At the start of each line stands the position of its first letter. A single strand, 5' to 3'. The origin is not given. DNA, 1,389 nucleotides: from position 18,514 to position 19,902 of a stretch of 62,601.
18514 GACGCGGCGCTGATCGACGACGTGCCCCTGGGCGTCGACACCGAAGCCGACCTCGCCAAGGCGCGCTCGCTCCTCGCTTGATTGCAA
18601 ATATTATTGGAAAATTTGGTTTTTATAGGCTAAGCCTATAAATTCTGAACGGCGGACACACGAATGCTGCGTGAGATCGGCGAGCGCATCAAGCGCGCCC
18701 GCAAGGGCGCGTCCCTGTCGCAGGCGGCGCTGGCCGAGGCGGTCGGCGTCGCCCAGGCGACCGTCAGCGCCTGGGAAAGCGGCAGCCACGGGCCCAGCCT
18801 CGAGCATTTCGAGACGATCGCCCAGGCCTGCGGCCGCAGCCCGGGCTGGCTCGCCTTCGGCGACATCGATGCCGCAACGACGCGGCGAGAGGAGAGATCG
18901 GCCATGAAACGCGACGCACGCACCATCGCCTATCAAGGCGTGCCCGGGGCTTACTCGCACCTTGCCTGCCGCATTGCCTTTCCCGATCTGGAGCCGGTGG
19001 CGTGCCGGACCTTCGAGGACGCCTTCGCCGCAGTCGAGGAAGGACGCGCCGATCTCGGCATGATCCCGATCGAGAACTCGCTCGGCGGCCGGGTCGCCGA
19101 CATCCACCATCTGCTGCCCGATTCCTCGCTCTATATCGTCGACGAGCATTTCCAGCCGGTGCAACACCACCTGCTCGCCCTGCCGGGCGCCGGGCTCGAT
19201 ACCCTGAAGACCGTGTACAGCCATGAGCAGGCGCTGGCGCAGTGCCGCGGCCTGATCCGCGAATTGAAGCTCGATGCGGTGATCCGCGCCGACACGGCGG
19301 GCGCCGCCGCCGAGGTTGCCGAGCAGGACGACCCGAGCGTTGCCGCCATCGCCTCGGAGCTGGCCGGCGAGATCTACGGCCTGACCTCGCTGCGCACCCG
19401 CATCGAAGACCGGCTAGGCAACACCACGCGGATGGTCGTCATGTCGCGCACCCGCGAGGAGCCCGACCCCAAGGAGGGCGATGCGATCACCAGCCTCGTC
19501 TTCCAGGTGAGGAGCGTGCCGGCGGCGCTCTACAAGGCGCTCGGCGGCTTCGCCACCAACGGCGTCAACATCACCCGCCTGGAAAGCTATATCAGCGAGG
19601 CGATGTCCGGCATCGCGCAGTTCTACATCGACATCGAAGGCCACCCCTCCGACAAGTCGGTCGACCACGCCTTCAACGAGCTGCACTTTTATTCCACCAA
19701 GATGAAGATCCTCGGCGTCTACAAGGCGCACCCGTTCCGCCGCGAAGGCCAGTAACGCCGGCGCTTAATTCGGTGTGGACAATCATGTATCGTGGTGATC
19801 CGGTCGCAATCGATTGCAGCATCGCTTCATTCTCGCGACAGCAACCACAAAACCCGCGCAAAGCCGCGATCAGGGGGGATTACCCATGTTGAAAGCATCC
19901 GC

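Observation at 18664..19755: XRE helix-turn-helix fused to prephenate dehydratase: candidate enzyme-repressor controlling Phe synthesis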

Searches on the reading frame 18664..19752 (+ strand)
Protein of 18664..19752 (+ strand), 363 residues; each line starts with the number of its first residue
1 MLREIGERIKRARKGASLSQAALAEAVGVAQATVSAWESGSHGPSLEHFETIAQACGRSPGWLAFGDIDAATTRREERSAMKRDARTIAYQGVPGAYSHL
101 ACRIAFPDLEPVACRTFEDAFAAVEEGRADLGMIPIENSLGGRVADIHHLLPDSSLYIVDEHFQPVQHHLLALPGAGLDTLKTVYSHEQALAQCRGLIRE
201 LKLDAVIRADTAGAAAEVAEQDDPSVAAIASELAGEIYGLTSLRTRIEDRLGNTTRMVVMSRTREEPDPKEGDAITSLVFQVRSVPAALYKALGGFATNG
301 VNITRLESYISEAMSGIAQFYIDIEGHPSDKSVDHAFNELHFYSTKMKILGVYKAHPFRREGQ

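Call 3: search_protein_families(library=pfam, proteins=[window:18664-19752:+], max_evalue=0.01)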
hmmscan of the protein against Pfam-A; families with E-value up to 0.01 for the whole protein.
window:18664-19752:+ (363 aa): 8 families
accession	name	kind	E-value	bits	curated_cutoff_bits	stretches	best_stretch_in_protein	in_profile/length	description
PF00800.23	PDT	-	1.8e-54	184.8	25.2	1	88-263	1-179/181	Prephenate dehydratase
PF01381.28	HTH_3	-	2.4e-14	53.6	23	1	9-63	1-55/55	Helix-turn-helix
PF13560.12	HTH_31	-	1.2e-11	45.2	27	1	4-60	1-58/64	Helix-turn-helix domain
PF12844.13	HTH_19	-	9.9e-10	38.6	30.2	1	6-63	1-58/64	Helix-turn-helix domain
PF13443.12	HTH_26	-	0.0008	20.1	22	1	10-61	3-55/63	Cro/C1-type HTH DNA-binding domain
PF15943.11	YdaS_toxin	-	0.0026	18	30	1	19-55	10-46/65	Bacterial toxin YdaS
PF07022.19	Phage_CI_repr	-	0.006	17.3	22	0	18-67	12-61/65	Bacteriophage CI repressor helix-turn-helix domain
PF01842.31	ACT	-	0.0062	16.7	27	0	277-334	2-58/66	ACT domain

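Call 4: search_protein_families(library=ncbifam, proteins=[window:18664-19752:+], max_evalue=0.01)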
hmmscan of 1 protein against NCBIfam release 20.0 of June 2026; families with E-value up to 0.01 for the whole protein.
window:18664-19752:+ (363 aa): 16 families
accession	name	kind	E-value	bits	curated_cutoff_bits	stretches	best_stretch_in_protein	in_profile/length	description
NF008866.0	PRK11899.1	equivalog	1e-125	418.7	359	1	84-361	4-281/283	prephenate dehydratase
NF008865.0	PRK11898.1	equivalog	4.2e-60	203.3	219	1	87-357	3-280/284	prephenate dehydratase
NF007910.0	PRK10622.1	equivalog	5e-44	150.7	577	1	80-355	98-377/386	bifunctional chorismate mutase/prephenate dehydratase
NF007257.0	PRK09706.1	subfamily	2.4e-13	50.1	101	1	4-75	5-76/135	transcriptional repressor DicA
NF041951.1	phage_RstR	subfamily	8e-10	38.9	80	1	4-71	2-69/108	RstR family transcriptional repressor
TIGR03070.1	couple_hipB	subfamily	7.5e-08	32.2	71.65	1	3-55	1-53/58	type II toxin-antitoxin system Y4mF family antitoxin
TIGR03830.1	CxxCG_CxxCG_HTH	subfamily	3e-06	27.1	61.8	1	5-50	66-111/127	type II TA system antitoxin MqsA family protein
NF047542.1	telomere_Tap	equivalog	8.9e-05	21.4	600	1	10-50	23-63/695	telomere-associated protein Tap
TIGR01268.1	Phe4hydrox_tetr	equivalog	0.00021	20.2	704.8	1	271-340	12-80/436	phenylalanine 4-monooxygenase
NF007271.0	PRK09726.1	equivalog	0.00047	20.1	79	1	8-55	16-63/88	type II toxin-antitoxin system antitoxin HipB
NF006015.0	PRK08154.1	subfamily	0.00072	18.8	204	1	2-61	28-87/314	anaerobic benzoate catabolism transcriptional regulator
TIGR00270.2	TIGR00270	equivalog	0.0028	17.5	110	1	6-49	77-120/159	multiprotein bridging factor aMBF1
NF040522.1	VC1465_fam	subfamily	0.0046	17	70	1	9-41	1-33/111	VC1465 family Xer recombination activation factor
NF041672.1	ADPriboarghdlase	equivalog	0.0048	15.7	490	1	215-262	307-353/361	ADP-ribosylarginine hydrolase Tri1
NF003162.0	PRK04140.1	equivalog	0.0075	15.3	263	0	6-49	128-171/317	transcriptional regulator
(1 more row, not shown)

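Call 5: find_homologous_proteins(query=window:18664-19752:+)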
Query window:18664-19752:+ (363 aa): 8000 proteins with E <= 0.001 among 8000 candidates; the best 120 are listed.
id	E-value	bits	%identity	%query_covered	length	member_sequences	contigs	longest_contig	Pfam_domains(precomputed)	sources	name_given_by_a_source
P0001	1.7e-233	792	99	100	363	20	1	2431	PF00800.24,PF12844.14,PF01381.29,PF13560.13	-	-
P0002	1.9e-209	713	90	99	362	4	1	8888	PF00800.24,PF12844.14,PF01381.29,PF13560.13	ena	-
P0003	1.2e-207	707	90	99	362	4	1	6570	PF00800.24,PF12844.14,PF01381.29,PF13560.13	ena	-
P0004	9.8e-206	701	89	99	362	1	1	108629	PF00800.24,PF12844.14,PF01381.29,PF13560.13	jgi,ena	-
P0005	7.7e-179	612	76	99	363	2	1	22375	PF00800.24,PF12844.14,PF01381.29,PF24250.2,PF07022.20,PF13560.13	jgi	jgi:prephenate dehydratase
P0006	8.5e-173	592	74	99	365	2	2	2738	PF00800.24,PF12844.14,PF01381.29,PF13560.13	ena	-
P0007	3.2e-172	591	75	99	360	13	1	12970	PF00800.24,PF12844.14,PF01381.29,PF13560.13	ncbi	-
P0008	1.0e-155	536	87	78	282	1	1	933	PF00800.24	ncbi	-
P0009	7.3e-152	524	66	99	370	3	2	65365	PF00800.24,PF12844.14,PF01381.29,PF13560.13,PF13443.13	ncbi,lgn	-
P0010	1.0e-149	517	67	98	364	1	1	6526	PF00800.24,PF12844.14,PF13384.13,PF01381.29,PF24250.2,PF13560.13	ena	-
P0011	5.5e-149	514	66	99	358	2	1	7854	PF00800.24,PF12844.14,PF01381.29,PF13560.13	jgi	jgi:prephenate dehydratase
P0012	1.5e-148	513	67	99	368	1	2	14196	PF00800.24,PF01381.29,PF13560.13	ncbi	-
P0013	5.7e-141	488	63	99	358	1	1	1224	PF00800.24,PF01381.29,PF13560.13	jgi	jgi:prephenate dehydratase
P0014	1.9e-140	486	63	98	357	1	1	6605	PF00800.24,PF01381.29,PF13560.13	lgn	-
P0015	2.7e-139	482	65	94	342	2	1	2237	PF00800.24,PF01381.29,PF13560.13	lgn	-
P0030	2.2e-132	460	62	98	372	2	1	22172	PF00800.24,PF12844.14,PF01381.29,PF13560.13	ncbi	-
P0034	2.6e-131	456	74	76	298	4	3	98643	PF00800.24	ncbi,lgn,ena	-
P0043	1.3e-129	450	58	98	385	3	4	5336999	PF00800.24,PF12844.14,PF15943.12,PF01381.29,PF13560.13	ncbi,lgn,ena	-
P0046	6.3e-129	448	58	98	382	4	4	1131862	PF00800.24,PF12844.14,PF13384.13,PF01381.29,PF13560.13,PF13443.13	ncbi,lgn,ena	-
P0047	6.7e-129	448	59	98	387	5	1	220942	PF00800.24,PF01381.29,PF13560.13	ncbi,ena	-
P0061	2.8e-126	439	58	98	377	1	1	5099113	PF00800.24,PF12844.14,PF13384.13,PF01381.29,PF24250.2,PF07022.20,PF13560.13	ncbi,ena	-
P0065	1.1e-125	438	58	98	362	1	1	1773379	PF00800.24,PF12844.14,PF01381.29,PF13560.13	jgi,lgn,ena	-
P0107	9.1e-122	425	58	98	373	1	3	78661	PF00800.24,PF12844.14,PF01381.29,PF13560.13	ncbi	-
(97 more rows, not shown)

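Call 31: find_encoding_contigs(protein=P0034, flank=3000, max_places=2)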
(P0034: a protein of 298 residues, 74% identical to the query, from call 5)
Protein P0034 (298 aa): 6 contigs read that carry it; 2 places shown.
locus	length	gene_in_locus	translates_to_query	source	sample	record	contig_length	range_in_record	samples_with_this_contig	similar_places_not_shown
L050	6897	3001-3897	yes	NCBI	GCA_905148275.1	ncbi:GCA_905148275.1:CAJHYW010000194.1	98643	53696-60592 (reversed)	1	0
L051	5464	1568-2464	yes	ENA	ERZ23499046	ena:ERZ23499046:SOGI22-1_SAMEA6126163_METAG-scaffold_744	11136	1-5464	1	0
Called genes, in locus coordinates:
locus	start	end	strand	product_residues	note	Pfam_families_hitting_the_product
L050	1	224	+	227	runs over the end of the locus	-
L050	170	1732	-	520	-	PF00672:HAMP, PF00211:Guanylate_cyc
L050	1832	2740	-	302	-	PF00925:GTP_cyclohydro2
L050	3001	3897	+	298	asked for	PF00800:PDT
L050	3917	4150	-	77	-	-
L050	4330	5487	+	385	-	PF00817:IMS, PF11798:IMS_HHH (weak), PF21999:IMS_HHH_1, PF11799:IMS_C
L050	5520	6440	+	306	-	PF02517:Rce1-like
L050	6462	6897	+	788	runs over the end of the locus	PF00561:Abhydrolase_1 (faint), PF12146:Hydrolase_4, PF12697:Abhydrolase_6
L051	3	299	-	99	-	?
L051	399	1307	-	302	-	PF00925:GTP_cyclohydro2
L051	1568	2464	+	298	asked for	PF00800:PDT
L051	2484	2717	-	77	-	-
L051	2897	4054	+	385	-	PF00817:IMS, PF11798:IMS_HHH (weak), PF21999:IMS_HHH_1, PF11799:IMS_C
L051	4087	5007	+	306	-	PF02517:Rce1-like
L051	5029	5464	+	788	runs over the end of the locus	PF00561:Abhydrolase_1 (faint), PF12146:Hydrolase_4, PF12697:Abhydrolase_6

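Call 39: find_encoding_contigs(protein=P0005, flank=1500, max_places=1)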
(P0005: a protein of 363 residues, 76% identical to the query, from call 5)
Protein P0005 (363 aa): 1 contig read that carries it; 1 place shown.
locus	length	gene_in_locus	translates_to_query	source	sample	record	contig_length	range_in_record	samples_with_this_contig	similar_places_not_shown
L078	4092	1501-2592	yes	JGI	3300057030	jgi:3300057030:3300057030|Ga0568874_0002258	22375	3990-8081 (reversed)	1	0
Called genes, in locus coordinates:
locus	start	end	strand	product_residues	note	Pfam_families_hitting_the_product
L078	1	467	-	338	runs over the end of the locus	PF13442:Cytochrome_CBB3 (faint), PF00034:Cytochrom_C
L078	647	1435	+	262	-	PF02348:CTP_transf_3, PF12804:NTP_transf_3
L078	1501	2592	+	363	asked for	PF01381:HTH_3, PF07022:Phage_CI_repr (weak), PF12844:HTH_19, PF13560:HTH_31, PF24250:HVO_2718 (faint), PF00800:PDT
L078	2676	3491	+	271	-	PF03781:FGE-sulfatase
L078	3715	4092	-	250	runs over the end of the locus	PF10727:Rossmann-like (weak), PF03807:F420_oxidored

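Call 40: find_encoding_contigs(protein=P0007, flank=1500, max_places=1)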
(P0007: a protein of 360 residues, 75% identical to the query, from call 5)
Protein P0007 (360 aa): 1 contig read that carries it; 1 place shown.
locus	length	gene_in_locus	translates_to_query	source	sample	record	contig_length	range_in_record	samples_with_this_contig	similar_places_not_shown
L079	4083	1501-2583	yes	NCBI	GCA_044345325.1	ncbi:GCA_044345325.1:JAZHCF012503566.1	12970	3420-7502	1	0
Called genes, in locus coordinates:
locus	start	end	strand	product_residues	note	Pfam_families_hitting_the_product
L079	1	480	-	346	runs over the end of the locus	-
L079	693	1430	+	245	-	PF02348:CTP_transf_3, PF12804:NTP_transf_3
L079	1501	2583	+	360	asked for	PF01381:HTH_3, PF12844:HTH_19 (weak), PF13560:HTH_31, PF00800:PDT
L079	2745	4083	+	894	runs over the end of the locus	PF00330:Aconitase, PF00694:Aconitase_C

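Call 41: find_encoding_contigs(protein=P0006, flank=1500, max_places=1)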
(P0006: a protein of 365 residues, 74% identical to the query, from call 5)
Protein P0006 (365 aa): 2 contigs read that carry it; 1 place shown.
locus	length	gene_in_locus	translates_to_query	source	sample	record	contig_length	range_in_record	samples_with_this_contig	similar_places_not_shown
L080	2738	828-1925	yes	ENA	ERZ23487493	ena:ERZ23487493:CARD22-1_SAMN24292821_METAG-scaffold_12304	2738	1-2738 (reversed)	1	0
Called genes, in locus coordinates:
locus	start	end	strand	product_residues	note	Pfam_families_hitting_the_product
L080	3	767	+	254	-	?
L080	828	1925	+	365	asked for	PF01381:HTH_3, PF12844:HTH_19, PF13560:HTH_31, PF00800:PDT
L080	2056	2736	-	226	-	?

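Call 42: find_encoding_contigs(protein=P0004, flank=1500, max_places=1)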
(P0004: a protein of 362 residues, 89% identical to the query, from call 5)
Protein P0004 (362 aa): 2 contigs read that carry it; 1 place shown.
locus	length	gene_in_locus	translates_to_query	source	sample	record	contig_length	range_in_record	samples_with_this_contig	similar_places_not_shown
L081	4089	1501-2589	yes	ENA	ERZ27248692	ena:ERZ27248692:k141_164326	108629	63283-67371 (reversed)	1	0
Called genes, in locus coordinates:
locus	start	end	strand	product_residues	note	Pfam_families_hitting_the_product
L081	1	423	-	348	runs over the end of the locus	PF13442:Cytochrome_CBB3 (faint), PF00034:Cytochrom_C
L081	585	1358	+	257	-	PF02348:CTP_transf_3, PF12804:NTP_transf_3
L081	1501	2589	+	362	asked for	PF01381:HTH_3, PF12844:HTH_19 (weak), PF13560:HTH_31, PF00800:PDT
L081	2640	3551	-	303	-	-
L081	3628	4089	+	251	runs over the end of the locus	-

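Call 51: list_cluster_members(proteins=[P0043, P0046, P0047, P0061, P0065, P0009, P0012, P0030, P0107, P0007])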
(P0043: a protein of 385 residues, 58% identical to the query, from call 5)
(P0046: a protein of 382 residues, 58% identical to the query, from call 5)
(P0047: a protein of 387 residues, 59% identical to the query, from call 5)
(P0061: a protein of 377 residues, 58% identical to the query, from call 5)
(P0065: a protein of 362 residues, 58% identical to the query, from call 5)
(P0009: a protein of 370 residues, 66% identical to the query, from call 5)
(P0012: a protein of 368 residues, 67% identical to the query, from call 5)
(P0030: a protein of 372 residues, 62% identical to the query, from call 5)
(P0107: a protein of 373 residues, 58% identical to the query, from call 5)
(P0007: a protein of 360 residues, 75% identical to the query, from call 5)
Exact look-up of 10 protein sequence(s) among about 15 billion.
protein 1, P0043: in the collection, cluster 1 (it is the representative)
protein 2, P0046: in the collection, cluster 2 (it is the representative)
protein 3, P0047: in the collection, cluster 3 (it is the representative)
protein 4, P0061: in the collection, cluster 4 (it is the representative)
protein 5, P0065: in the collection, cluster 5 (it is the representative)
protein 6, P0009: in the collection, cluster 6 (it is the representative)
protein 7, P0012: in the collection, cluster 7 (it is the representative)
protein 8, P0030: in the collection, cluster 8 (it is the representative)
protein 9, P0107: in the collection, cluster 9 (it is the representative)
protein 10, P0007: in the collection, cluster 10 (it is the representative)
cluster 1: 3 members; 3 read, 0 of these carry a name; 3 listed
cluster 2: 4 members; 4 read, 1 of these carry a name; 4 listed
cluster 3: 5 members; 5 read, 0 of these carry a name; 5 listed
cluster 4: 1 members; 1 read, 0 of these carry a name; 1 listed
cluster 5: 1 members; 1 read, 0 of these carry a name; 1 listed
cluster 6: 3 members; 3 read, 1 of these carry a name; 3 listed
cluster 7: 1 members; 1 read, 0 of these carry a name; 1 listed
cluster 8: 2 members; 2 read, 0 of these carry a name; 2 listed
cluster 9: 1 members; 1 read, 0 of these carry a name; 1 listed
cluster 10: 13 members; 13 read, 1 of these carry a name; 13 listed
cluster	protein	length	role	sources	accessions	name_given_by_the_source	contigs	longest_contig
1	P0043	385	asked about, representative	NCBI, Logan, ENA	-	-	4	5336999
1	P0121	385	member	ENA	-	-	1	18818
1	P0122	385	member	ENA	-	-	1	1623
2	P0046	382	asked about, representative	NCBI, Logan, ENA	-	-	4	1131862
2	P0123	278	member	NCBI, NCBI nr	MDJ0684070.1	MAG: prephenate dehydratase [Alphaproteobacteria bacterium] | prephenate dehydratase [Alphaproteobacteria bacterium]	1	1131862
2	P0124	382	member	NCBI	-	-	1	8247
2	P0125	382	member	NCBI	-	-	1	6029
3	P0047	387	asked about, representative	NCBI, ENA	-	-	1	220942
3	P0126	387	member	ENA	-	-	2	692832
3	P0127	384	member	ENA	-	-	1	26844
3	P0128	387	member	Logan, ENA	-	-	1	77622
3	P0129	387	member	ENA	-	-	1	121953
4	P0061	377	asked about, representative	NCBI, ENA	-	-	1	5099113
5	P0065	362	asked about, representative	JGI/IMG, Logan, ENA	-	-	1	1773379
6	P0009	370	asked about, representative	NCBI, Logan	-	-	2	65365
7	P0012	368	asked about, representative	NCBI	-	-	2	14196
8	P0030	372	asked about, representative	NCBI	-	-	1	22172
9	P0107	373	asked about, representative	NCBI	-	-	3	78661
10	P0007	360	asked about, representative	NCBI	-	-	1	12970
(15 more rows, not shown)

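Call 52: search_solved_structures(query=window:18664-19752:+, max_evalue=0.001, show_alignments=1)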
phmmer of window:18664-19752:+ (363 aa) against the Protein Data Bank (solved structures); distinct sequences matched with E-value up to 0.001: 11.
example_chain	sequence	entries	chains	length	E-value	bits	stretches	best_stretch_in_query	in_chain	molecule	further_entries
6vh5_A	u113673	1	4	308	4.9e-88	298.9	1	82-359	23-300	Prephenate dehydratase:Amino acid-binding ACT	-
7alz_A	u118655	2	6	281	3.8e-81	276.2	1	85-361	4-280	Prephenate dehydratase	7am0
2qmx_A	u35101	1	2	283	3.1e-50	174.6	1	87-353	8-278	Prephenate dehydratase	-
3mwb_A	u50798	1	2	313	3.3e-30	108.7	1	85-354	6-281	Prephenate dehydratase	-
4lub_A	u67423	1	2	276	2e-29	106.2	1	85-355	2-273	Putative prephenate dehydratase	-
2qmw_A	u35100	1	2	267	5.5e-18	68.5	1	85-326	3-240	Prephenate dehydratase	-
3luy_A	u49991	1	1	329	1e-07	34.8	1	84-355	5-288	Probable chorismate mutase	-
1adr_A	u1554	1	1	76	2.2e-07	33.7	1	5-70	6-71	P22 C2 REPRESSOR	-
3jxb_C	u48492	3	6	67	1.6e-06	30.9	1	5-67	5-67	Repressor protein C2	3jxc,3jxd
2r1j_L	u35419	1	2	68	1.6e-06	30.9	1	5-67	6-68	Repressor protein C2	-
8tac_A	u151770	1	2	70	0.0001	24.9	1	3-58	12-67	DBP48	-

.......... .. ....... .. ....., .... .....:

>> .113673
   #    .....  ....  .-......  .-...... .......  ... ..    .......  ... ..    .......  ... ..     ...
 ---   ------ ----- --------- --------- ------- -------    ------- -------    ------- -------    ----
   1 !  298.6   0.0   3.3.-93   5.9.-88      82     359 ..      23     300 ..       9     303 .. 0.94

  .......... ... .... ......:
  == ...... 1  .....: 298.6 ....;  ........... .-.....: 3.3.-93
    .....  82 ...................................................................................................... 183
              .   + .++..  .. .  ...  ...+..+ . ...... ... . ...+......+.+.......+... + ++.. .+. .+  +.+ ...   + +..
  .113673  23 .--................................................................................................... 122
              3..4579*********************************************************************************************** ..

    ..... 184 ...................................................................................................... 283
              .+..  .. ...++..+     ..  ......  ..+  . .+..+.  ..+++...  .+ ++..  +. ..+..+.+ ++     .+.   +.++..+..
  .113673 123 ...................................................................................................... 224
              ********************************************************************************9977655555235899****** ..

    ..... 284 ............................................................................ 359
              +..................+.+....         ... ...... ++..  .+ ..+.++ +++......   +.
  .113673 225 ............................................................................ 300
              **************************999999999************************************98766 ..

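Call 61: predict_structure(alignment_id=A3)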
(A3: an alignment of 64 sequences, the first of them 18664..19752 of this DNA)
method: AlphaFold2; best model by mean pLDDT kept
length: 363 residues; sequences in the alignment: 64
mean_pLDDT: 89.2   pTM: 0.74
mean pLDDT of the five models: 89.2, 88.2, 88.2, 87.8, 85.4
residues with pLDDT >= 90: 250; 70-90: 81; 50-70: 26; < 50: 6
segments of 3 or more residues with pLDDT < 50: 71-73
pLDDT, mean of each block of 10 residues (from residue 1): 85 95 97 96 87 90 67 50 86 95 93 95 96 87 70 91 94 98 96 96 97 97 98 97 92 89 91 91 81 89 86 75 95 95 92 90 57
secondary structure, 60 per line:
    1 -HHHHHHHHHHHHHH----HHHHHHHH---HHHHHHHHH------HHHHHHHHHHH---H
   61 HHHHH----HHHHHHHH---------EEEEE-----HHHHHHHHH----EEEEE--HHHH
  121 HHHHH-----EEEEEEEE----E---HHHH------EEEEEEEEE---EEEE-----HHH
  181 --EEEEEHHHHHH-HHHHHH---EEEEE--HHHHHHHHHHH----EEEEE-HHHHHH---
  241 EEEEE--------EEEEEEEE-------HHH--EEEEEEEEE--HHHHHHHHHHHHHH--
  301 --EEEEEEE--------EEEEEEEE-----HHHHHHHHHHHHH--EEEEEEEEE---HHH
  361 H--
elements in order: H2-15 H20-27 H31-39 H46-56 H60-65 H70-77 E87-91 H97-105 E110-114 H117-125 E131-138 H147-150 E157-165 E169-172 E183-187 H188-193 H195-200 E204-208 H211-221 E226-230 H232-237 E241-245 E254-261 E274-282 H285-298 E303-309 E318-325 H331-343 E346-354 H358-361

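Call 69: search_protein_representatives(protein=window:18664-19752:+)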
Query: 363 residues. Proteins with E-value up to 0.001 (for the whole library): 19235; up to 1e-10: 8727; up to 1e-30: 1566. The best 150 are listed.
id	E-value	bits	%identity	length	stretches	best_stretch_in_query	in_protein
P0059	2.2e-127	441.4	60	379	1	1-360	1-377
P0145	2.8e-97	342.4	76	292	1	87-300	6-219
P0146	6.0e-96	338.1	60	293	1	87-358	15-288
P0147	1.6e-95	336.6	54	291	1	83-360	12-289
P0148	7.5e-94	331.2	56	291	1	82-360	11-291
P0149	1.0e-90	320.8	55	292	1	82-361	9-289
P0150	1.0e-86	307.7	53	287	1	86-361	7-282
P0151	5.0e-85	302.2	48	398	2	82-360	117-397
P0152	2.5e-84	299.9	45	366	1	5-356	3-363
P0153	3.4e-84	299.4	39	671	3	48-309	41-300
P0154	6.7e-84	298.5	54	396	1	87-360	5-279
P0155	4.2e-83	295.8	53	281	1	85-357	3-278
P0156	7.8e-81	288.4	61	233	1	133-359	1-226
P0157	1.9e-80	287.1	51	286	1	86-360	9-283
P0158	1.9e-80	287.1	45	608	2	83-353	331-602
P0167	4.6e-73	262.8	42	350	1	4-355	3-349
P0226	1.2e-57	212.1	42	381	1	77-354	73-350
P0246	9.6e-54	199.3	46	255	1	4-252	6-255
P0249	4.2e-53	197.2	39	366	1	56-354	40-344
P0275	2.1e-49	185.0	43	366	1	79-355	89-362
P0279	3.0e-49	184.5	39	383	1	32-353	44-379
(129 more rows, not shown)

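Call 70: search_protein_families(library=pfam, proteins=[P0152, P0167, P0279, P0249, P0151, P0246, P0226, P0275], max_evalue=0.001)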
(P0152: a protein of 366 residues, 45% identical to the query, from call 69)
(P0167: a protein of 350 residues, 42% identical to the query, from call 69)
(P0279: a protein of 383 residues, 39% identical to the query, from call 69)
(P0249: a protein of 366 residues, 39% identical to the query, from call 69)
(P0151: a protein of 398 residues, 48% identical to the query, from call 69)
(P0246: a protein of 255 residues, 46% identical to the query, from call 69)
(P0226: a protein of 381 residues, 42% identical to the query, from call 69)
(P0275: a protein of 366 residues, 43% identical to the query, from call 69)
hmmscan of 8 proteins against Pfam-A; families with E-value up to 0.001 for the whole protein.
P0152 (366 aa): 5 families
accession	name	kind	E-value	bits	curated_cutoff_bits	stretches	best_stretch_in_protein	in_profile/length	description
PF00800.23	PDT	-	1.5e-59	201.3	25.2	1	90-266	1-179/181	Prephenate dehydratase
PF01381.28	HTH_3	-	1.5e-14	54.2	23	1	7-60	1-54/55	Helix-turn-helix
PF12844.13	HTH_19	-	2.6e-11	43.7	30.2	1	4-61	1-58/64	Helix-turn-helix domain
PF13560.12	HTH_31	-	6.6e-11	42.8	27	1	3-57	2-57/64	Helix-turn-helix domain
PF13443.12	HTH_26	-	1e-06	29.3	22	1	6-56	1-52/63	Cro/C1-type HTH DNA-binding domain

P0167 (350 aa): 4 families
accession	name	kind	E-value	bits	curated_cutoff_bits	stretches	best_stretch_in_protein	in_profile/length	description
PF00800.23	PDT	-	9.2e-60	202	25.2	1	77-253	1-180/181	Prephenate dehydratase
PF01381.28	HTH_3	-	3e-11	43.6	23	1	8-58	1-51/55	Helix-turn-helix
PF13560.12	HTH_31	-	4.4e-07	30.6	27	1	5-46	3-45/64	Helix-turn-helix domain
PF12844.13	HTH_19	-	2.8e-05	24.4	30.2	1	8-51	4-47/64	Helix-turn-helix domain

P0279 (383 aa): 3 families
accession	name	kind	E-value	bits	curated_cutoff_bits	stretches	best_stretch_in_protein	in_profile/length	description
PF00800.23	PDT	-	2.4e-61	207.1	25.2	1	107-291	1-179/181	Prephenate dehydratase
PF01817.26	CM_2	-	1.3e-19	70.6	27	1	13-90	2-79/80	Chorismate mutase type II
PF01842.31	ACT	-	2.9e-09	37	27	1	303-349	2-47/66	ACT domain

P0249 (366 aa): 2 families
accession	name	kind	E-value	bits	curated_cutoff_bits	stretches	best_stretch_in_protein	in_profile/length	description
PF00800.23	PDT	-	4e-44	151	25.2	1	78-253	1-179/181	Prephenate dehydratase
PF01842.31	ACT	-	1.7e-07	31.3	27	1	268-330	3-64/66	ACT domain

P0151 (398 aa): 5 families
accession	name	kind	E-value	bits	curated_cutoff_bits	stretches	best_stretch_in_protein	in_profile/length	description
PF00800.23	PDT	-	4e-51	173.8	25.2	1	123-299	1-178/181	Prephenate dehydratase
PF01381.28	HTH_3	-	1.8e-11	44.3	23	1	9-60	3-54/55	Helix-turn-helix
PF13560.12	HTH_31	-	1.2e-09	38.8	27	1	3-55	2-55/64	Helix-turn-helix domain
PF12844.13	HTH_19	-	2.7e-06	27.6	30.2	1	5-56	2-53/64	Helix-turn-helix domain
PF13443.12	HTH_26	-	1.6e-05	25.5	22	1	11-61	6-57/63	Cro/C1-type HTH DNA-binding domain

P0246 (255 aa): 6 families
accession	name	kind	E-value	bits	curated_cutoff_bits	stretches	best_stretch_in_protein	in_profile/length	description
PF00800.23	PDT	-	2.2e-46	158.4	25.2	1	91-252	1-165/181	Prephenate dehydratase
PF01381.28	HTH_3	-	9.4e-17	61.2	23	1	11-64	1-54/55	Helix-turn-helix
PF13560.12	HTH_31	-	8.8e-13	48.8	27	1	7-64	2-60/64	Helix-turn-helix domain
PF13443.12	HTH_26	-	1.4e-08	35.3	22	1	10-65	1-57/63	Cro/C1-type HTH DNA-binding domain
PF12844.13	HTH_19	-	1.9e-08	34.5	30.2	1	10-64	3-57/64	Helix-turn-helix domain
PF07022.19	Phage_CI_repr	-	8.2e-05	23.3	22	1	11-67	3-59/65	Bacteriophage CI repressor helix-turn-helix domain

P0226 (381 aa): 2 families
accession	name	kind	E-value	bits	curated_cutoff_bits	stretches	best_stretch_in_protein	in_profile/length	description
PF00800.23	PDT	-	1.2e-46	159.2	25.2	1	85-259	2-179/181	Prephenate dehydratase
PF01842.31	ACT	-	0.00048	20.3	27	0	273-328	2-56/66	ACT domain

P0275 (366 aa): 3 families
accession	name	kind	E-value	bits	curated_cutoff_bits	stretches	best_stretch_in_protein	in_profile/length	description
PF00800.23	PDT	-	2.3e-55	187.6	25.2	1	101-275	2-179/181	Prephenate dehydratase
PF01817.26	CM_2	-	1.2e-16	61.2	27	1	20-93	1-79/80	Chorismate mutase type II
PF01842.31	ACT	-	4.9e-11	42.6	27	1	285-347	3-64/66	ACT domain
